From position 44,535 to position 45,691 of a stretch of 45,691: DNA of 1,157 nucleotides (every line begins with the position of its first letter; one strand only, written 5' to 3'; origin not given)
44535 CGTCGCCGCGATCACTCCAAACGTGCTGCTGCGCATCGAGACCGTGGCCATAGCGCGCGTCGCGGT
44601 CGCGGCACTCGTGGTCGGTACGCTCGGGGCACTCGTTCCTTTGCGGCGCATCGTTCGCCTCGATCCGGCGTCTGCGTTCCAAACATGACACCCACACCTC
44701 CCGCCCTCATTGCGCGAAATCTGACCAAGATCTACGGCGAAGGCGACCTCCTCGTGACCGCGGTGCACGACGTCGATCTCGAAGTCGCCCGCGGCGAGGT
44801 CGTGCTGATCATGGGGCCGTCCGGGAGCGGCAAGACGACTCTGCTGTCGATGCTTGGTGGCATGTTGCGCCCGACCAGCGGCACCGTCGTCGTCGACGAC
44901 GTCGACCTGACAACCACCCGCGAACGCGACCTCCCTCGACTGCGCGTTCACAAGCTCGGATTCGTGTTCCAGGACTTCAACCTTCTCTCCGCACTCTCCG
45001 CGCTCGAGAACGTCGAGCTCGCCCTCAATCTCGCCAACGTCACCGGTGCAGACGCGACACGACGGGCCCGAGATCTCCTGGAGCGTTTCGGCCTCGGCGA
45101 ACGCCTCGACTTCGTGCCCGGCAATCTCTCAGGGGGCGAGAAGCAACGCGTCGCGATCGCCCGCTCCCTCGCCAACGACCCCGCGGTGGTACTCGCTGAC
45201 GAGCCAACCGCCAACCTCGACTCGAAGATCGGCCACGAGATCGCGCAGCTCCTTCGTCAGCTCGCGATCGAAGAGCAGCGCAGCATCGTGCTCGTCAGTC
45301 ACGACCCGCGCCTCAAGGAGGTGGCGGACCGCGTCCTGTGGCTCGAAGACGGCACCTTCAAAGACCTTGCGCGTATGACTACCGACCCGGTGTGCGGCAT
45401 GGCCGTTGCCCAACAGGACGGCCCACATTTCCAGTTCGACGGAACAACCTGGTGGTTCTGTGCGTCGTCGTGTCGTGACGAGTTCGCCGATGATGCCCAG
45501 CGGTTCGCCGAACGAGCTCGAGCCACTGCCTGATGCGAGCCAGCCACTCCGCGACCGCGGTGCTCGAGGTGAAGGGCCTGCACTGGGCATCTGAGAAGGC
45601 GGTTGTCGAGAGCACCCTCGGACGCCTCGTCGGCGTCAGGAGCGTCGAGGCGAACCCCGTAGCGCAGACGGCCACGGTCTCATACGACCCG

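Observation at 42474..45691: FtsX/MacB-type ABC exporter whose ATPase carries a YHS metal-binding domain, start/stop-coupled to a P1B-type ATPase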

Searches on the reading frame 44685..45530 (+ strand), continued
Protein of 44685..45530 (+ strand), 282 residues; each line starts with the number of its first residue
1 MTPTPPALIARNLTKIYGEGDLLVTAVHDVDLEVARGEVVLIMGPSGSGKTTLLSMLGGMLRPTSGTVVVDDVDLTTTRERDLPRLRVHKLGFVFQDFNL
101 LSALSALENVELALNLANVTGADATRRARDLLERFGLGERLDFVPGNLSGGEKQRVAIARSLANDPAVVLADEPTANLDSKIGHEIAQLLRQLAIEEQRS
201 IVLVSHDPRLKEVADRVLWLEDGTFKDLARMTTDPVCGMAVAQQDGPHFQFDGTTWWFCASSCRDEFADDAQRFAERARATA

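Call 55: search_dna_similar(query=window:44685-45530:+, collection=plasmids, mode=protein, max_rows=15, max_evalue=1e-40)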
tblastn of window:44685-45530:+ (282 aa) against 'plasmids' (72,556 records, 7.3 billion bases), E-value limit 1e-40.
Records with a match: 25; places in all: 25; records where one place covers at least 80% of the query: 5.
Best place of each record, by identity: <60% 25.
By first word of the organism name: Bacillus 8; Photobacterium 4; Deinococcus 2; Listeria 2; Rhodococcus 1; Candidatus 1; Thermococcus 1; Methylosinus 1; Nonomuraea 1; Haladaptatus 1; and 3 more.
By predicted mobility (MOB-suite, as given by PLSDB): non-mobilizable 18; conjugative 6; mobilizable 1.
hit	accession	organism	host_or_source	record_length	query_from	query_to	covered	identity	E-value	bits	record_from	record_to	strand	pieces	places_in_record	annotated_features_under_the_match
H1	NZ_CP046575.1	Rhodococcus sp. WAY2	cell culture,bacterial consortium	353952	7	274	95%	47.1%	4e-57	204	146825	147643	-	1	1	ATP-binding cassette domain-containing protein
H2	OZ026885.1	Candidatus Methylocalor cossyra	-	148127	6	223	77%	50.9%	5e-45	169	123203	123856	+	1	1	ABC transporter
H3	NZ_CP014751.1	Thermococcus peptonophilus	-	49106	5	225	78%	49.3%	3e-48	179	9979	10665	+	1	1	ABC transporter ATP-binding protein | ABC transporter permease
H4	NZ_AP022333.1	Methylosinus sp. C49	-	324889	4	227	79%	47.8%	1e-41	159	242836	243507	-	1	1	ABC transporter ATP-binding protein | ABC transporter permease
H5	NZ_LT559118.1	Nonomuraea gerenzanensis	-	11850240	11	231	78%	48.0%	9e-42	160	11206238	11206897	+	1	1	none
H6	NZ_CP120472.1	Haladaptatus sp. DYSN1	cell culture,sediment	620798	23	223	71%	52.7%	1e-40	157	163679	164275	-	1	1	ABC transporter ATP-binding protein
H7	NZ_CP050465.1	Vibrio campbellii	single cell,seawater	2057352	12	223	75%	49.3%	2e-45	170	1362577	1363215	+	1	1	none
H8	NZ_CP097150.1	Deinococcus sp. QL22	-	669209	4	235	82%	44.8%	5e-43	163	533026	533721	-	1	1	ABC transporter ATP-binding protein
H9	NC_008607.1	Pelobacter propionicus DSM 2379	-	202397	7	223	77%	47.3%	4e-41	158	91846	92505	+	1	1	ABC transporter ATP-binding protein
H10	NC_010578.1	Beijerinckia indica subsp. indica ATCC 9039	-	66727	6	234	81%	44.5%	5e-45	169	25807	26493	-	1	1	ABC transporter ATP-binding protein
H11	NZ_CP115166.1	Deinococcus aquaticus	Freshwater stream system, activated ...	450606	3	258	91%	39.1%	1e-41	159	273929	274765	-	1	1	ABC transporter ATP-binding protein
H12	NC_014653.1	Photobacterium damselae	diseased Psetta maxima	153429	4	223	78%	45.0%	1e-42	162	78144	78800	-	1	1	ABC transporter ATP-binding protein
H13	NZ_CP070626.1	Photobacterium damselae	Turbot fish farm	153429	4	223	78%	45.0%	1e-42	162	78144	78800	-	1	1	ABC transporter ATP-binding protein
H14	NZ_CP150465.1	Photobacterium damselae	Lateolabrax maculatus,cell culture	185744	4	223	78%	45.0%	1e-42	162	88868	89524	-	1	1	ABC transporter ATP-binding protein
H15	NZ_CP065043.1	Photobacterium damselae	Seriola lalandi,cell culture,caudal ...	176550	4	223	78%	45.0%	1e-42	162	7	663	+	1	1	ABC transporter ATP-binding protein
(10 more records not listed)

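Call 56: get_annotated_region(hit=H1, flank=12000)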
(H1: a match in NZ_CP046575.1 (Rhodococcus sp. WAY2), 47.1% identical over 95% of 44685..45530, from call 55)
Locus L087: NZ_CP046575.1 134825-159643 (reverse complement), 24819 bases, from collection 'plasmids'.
description: Rhodococcus sp. WAY2 plasmid pRWAY03, complete sequence
organism: Rhodococcus sp. WAY2 (NCBI taxid 2663121)
taxonomy: Bacteria; Actinomycetota; Actinomycetes; Mycobacteriales; Nocardiaceae; Rhodococcus; Rhodococcus sp. WAY2
host: -; source: cell culture,bacterial consortium; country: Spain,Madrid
typing (MOB-suite, as given by PLSDB): mobilizable; relaxase MOBP
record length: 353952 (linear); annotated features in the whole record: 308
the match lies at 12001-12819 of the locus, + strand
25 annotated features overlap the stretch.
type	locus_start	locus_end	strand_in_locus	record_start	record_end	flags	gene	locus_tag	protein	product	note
CDS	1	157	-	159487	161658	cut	-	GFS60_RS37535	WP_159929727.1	MMPL family transporter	-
CDS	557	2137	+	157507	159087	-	lnt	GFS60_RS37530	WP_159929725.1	apolipoprotein N-acyltransferase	GO:0042158 - lipoprotein biosynthetic process [Evidence IEA]; GO:0006497 - protein lipidation [Evidence IEA]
CDS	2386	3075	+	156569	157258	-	-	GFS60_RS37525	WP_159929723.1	M23 family metallopeptidase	GO:0006508 - proteolysis [Evidence IEA]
CDS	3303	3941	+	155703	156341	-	-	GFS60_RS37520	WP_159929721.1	TlpA disulfide reductase family protein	-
CDS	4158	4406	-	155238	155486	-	-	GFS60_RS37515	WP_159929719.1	hypothetical protein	-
CDS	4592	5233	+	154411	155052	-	-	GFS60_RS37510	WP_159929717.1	TlpA disulfide reductase family protein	-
CDS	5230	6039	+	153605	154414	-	-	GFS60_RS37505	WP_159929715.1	cytochrome c biogenesis CcdA family protein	-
CDS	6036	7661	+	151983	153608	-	-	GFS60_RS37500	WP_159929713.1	cytochrome c biogenesis protein ResB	GO:0017004 - cytochrome complex assembly [Evidence IEA]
CDS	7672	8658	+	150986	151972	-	ccsB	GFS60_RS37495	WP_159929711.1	c-type cytochrome biogenesis protein CcsB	GO:0017004 - cytochrome complex assembly [Evidence IEA]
CDS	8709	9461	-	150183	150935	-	-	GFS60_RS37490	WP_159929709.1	CbtA family protein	-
CDS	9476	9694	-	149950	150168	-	-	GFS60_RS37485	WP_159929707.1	CbtB domain-containing protein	-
CDS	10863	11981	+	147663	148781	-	-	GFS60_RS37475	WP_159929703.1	ABC transporter permease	-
CDS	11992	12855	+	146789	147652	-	-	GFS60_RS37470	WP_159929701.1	ATP-binding cassette domain-containing protein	-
CDS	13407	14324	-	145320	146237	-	lgt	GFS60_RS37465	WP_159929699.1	prolipoprotein diacylglyceryl transferase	GO:0009249 - protein lipoylation [Evidence IEA]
CDS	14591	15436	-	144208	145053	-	-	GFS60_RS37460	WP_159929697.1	GNAT family N-acetyltransferase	-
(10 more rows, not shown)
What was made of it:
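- A cultured example lies in a metal island on Rhodococcus plasmid pRWAY03 (call 56). The Rhodococcus island carries lgt twice and lnt (call 56).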

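Call 71: get_annotated_region(hit=H11, flank=7000)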
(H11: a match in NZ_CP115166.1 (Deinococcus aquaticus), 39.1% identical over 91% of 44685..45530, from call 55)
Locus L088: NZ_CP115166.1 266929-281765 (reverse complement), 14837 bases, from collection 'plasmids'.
description: Deinococcus aquaticus strain PB-314 plasmid pDATS01, complete sequence
organism: Deinococcus aquaticus (NCBI taxid 328692)
taxonomy: Bacteria; Deinococcota; Deinococci; Deinococcales; Deinococcaceae; Deinococcus; Deinococcus aquaticus
host: -; source: Freshwater stream system, activated sludge; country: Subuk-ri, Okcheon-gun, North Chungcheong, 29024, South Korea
typing (MOB-suite, as given by PLSDB): non-mobilizable
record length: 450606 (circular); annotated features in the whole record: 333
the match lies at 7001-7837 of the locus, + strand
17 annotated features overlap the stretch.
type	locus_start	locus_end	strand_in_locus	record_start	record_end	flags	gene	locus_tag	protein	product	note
CDS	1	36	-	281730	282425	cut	-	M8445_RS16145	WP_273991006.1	histidine phosphatase family protein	-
CDS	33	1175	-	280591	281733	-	-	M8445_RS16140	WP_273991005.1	phosphotransferase family protein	-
CDS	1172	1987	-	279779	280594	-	-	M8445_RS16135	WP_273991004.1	SDR family oxidoreductase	-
CDS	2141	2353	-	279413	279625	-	-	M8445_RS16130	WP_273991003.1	hypothetical protein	-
CDS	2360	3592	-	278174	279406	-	-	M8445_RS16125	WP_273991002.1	acyl-CoA dehydrogenase family protein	-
CDS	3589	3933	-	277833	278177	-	-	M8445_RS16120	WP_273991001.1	hypothetical protein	-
CDS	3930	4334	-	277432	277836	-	-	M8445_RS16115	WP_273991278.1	PaaI family thioesterase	-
CDS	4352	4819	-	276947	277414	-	-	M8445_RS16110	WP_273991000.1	MaoC family dehydratase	-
CDS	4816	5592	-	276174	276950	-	-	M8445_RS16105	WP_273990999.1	SDR family oxidoreductase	-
CDS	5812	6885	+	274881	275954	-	-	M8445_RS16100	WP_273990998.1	ABC transporter permease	-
CDS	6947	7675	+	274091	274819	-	-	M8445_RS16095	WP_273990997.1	ABC transporter ATP-binding protein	-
CDS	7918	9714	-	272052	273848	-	-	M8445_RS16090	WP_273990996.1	acyl-CoA dehydrogenase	-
CDS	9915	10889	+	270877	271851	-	-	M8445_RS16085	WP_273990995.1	NADPH:quinone oxidoreductase family protein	-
CDS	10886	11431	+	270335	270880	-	-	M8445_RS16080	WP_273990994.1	MerR family transcriptional regulator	GO:0006355 - regulation of DNA-templated transcription [Evidence IEA]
CDS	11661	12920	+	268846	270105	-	-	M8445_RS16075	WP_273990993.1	hypothetical protein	-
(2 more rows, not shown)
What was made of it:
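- Tried and rejected: A Deinococcus plasmid hit was an unrelated single-permease system (call 71).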

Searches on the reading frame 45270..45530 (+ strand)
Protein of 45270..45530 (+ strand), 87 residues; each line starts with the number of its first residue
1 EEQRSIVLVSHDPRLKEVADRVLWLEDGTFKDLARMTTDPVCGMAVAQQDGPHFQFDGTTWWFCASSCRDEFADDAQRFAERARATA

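Call 50: search_protein_representatives(protein=window:45270-45530:+)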
Query: 87 residues. Proteins with E-value up to 0.001 (for the whole library): 1730; up to 1e-10: 232; up to 1e-30: 2. The best 150 are listed.
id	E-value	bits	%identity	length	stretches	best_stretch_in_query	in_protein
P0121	1.2e-33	131.0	70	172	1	1-83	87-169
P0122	5.9e-31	122.3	65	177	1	2-82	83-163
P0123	3.2e-30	120.0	70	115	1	9-81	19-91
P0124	8.6e-30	118.6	61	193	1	2-83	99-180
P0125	5.0e-27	109.8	80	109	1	19-77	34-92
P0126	8.1e-27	109.1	38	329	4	36-84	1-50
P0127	1.9e-26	107.9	67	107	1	2-73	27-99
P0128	1.1e-24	102.2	54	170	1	1-80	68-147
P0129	1.8e-24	101.6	57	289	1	1-83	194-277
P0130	3.2e-24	100.8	62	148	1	1-76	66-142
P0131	1.4e-23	98.7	55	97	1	6-81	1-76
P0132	1.7e-23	98.5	57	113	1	1-79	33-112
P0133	1.8e-23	98.4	55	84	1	7-82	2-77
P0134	2.3e-23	98.1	59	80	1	8-80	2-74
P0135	3.6e-23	97.5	54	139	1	5-80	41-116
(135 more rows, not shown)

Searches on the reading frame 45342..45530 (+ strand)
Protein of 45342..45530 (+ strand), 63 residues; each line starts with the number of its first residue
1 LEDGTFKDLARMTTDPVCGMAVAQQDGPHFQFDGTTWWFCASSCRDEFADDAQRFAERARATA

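Call 26: search_solved_structures(query=window:45342-45530:+, max_evalue=1, show_alignments=3)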
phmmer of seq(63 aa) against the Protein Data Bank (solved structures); distinct sequences matched with E-value up to 1: 2.
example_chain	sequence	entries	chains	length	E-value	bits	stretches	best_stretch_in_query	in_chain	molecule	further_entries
8hku_L24E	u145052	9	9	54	0.088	16.5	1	18-47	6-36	50S ribosomal protein L24e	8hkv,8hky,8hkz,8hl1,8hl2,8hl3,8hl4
9nri_BV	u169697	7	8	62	0.42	14.3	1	18-49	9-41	Large ribosomal subunit protein eL24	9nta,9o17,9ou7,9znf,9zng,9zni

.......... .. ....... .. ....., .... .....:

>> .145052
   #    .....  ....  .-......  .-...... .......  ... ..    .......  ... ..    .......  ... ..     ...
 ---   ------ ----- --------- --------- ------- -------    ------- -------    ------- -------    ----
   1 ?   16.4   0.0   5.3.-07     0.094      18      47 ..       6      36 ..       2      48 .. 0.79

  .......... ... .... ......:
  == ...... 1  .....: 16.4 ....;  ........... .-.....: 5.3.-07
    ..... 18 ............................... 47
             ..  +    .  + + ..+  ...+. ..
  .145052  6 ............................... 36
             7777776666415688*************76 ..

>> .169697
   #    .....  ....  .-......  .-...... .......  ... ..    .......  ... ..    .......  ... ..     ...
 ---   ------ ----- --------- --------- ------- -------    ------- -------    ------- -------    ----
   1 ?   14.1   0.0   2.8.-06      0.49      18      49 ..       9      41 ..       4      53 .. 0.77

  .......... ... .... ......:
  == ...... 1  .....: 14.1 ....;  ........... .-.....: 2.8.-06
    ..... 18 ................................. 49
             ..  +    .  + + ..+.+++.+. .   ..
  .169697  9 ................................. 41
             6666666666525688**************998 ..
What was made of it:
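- Tried and rejected: The isolated tail matched only L24e, weakly (E 0.09, call 26).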

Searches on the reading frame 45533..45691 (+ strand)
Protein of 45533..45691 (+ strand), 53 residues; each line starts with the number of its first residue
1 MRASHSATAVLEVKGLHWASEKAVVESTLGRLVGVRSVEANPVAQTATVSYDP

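Call 5: search_protein_families(library=pfam, proteins=[window:45533-45691:+], max_evalue=0.01)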
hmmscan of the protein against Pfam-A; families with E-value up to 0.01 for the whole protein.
window:45533-45691:+ (53 aa): 1 family
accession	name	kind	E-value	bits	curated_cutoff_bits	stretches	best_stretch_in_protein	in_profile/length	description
PF00403.32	HMA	-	1.9e-09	38.2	24.8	1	10-53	1-44/62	Heavy-metal-associated domain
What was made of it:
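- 45533..45691 (+): N-terminus (53 aa, cut by the window end) of a P1B-type ATPase, with an HMA-like domain that lacks the CxxC motif. HMA E 1.9e-9 (call 5).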

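Call 18: search_protein_families(library=ncbifam, proteins=[window:45533-45691:+], max_evalue=0.001)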
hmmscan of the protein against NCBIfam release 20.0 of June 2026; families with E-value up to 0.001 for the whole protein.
window:45533-45691:+ (53 aa): 2 families
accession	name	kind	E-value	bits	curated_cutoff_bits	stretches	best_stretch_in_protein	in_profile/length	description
NF041115.1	UxxU_metal_bind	equivalog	3.4e-05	23.9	95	1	6-53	3-50/74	metal-binding (seleno)protein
NF033795.1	chaper_CopZ_Bs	exception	0.00028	21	91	1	9-52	2-45/66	copper chaperone CopZ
